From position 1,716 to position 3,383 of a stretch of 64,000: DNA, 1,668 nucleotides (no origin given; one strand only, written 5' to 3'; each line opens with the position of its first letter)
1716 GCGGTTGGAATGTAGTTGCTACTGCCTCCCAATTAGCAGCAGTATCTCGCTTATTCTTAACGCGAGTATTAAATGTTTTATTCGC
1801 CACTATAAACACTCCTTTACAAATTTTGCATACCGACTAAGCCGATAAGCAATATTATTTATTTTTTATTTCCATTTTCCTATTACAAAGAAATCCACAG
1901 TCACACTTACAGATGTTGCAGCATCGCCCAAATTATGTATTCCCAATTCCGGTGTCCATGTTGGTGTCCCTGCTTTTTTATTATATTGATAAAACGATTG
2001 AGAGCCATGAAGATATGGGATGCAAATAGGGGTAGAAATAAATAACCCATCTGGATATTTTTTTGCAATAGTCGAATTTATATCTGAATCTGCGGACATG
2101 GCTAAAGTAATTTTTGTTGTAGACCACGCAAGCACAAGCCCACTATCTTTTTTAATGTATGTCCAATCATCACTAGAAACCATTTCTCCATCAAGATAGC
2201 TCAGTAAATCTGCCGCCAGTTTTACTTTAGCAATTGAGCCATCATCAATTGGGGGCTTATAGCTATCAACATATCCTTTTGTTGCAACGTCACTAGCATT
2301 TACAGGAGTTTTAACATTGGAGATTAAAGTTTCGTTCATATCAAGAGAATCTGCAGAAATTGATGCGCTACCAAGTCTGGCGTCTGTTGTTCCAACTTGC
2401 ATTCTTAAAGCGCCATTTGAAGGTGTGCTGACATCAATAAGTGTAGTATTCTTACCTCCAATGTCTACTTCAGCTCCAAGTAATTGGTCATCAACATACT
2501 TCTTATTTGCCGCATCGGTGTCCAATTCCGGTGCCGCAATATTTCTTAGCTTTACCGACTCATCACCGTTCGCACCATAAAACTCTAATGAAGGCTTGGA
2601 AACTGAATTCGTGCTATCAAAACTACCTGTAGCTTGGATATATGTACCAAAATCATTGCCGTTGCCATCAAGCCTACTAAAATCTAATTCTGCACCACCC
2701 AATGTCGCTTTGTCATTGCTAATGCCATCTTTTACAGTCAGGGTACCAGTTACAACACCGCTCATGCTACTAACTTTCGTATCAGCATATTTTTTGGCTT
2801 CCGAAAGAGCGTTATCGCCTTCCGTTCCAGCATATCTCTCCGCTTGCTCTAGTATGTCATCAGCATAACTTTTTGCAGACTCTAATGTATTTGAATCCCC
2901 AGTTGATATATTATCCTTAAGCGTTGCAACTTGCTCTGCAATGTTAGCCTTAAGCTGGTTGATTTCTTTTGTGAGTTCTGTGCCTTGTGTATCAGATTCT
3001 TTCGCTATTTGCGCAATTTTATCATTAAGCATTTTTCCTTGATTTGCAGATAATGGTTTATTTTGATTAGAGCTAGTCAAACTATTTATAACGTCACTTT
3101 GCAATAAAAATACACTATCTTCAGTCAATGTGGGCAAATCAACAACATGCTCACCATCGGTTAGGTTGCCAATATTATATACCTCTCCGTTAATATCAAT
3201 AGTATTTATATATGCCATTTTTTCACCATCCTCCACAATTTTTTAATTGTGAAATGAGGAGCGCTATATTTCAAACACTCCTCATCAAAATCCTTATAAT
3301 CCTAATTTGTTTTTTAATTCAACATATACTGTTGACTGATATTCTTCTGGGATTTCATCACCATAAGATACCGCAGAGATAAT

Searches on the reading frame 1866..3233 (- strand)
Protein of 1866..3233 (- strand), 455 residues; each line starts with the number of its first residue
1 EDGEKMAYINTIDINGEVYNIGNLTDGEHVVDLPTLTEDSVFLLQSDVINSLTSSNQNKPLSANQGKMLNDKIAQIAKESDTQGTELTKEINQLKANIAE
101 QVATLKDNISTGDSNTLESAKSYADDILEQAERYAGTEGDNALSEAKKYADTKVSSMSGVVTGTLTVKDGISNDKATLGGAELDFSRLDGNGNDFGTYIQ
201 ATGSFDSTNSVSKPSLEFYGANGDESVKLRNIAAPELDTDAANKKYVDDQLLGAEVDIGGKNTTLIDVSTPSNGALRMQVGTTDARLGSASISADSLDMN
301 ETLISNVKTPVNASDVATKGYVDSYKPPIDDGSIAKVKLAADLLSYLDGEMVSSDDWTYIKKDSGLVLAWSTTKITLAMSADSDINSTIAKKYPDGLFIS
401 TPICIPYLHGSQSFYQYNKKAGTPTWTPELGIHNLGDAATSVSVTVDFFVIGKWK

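Call 32: search_protein_families(library=pfam, proteins=[window:1866-3233:-], max_evalue=0.001)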
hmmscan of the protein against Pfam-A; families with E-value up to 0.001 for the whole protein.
window:1866-3233:- (455 aa): 1 family
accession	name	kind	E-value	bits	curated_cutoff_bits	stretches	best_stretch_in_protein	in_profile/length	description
PF22337.1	Phage_fiber_rpt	-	8.5e-08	32.2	27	1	48-75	1-28/34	Phage tail fiber repeats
